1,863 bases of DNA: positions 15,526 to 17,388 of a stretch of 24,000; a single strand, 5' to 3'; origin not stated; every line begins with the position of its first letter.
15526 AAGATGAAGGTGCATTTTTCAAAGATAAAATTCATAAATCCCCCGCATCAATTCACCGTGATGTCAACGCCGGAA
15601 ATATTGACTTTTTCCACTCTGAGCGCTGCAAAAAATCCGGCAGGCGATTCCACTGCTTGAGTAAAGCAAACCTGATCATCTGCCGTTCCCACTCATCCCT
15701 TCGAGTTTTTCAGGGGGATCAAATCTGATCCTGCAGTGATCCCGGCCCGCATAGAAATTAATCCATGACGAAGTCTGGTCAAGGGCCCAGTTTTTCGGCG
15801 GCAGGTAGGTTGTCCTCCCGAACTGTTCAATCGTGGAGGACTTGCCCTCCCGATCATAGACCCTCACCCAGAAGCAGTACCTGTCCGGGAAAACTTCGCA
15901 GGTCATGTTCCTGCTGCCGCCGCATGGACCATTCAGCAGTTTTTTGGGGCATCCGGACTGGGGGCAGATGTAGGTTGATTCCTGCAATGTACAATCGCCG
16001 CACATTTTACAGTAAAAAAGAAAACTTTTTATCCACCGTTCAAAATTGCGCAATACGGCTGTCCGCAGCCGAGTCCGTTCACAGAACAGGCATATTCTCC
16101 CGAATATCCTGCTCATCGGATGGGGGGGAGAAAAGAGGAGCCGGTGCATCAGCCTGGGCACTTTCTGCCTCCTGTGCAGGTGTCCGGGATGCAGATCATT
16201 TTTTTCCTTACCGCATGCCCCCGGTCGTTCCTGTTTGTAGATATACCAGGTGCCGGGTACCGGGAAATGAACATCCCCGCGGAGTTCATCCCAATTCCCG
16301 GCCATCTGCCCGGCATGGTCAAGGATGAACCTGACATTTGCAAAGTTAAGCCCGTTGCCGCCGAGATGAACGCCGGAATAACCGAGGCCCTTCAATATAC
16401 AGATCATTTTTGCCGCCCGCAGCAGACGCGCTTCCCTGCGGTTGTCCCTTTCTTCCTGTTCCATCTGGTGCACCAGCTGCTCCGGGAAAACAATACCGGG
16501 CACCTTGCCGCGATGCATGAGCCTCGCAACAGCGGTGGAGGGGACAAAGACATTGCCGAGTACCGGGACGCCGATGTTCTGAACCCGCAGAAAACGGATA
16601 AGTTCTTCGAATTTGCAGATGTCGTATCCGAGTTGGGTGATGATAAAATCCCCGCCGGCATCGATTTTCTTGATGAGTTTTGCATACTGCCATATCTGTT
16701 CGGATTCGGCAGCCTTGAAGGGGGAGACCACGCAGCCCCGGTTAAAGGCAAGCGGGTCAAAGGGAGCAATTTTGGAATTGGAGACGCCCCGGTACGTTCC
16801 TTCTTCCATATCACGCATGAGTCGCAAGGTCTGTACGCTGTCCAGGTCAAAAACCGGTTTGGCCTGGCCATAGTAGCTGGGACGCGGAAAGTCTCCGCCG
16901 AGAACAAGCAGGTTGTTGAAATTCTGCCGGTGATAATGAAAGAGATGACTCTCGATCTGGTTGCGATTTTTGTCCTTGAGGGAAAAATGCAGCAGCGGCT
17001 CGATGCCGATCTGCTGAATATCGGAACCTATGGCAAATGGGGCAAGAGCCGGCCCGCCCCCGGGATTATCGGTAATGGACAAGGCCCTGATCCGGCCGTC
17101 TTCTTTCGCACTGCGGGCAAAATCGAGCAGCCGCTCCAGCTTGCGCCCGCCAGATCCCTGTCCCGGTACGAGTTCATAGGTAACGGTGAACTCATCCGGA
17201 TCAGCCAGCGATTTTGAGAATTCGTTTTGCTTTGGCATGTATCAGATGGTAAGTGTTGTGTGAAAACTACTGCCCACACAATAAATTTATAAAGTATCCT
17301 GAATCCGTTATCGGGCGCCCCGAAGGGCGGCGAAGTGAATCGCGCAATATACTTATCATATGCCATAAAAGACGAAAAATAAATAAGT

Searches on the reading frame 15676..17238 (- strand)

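Call 12: search_protein_families(library=pfam, proteins=[window:15676-17238:-], max_evalue=0.001)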
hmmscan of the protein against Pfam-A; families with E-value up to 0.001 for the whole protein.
window:15676-17238:- (520 aa): 2 families
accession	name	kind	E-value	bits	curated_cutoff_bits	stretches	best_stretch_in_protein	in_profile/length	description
PF12225.13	DUF5981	-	1.9e-26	92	23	1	398-484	10-94/95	Methylene-tetrahydrofolate reductase C terminal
PF02219.23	MTHFR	-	1.7e-18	67.4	24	1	12-292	6-270/287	Methylenetetrahydrofolate reductase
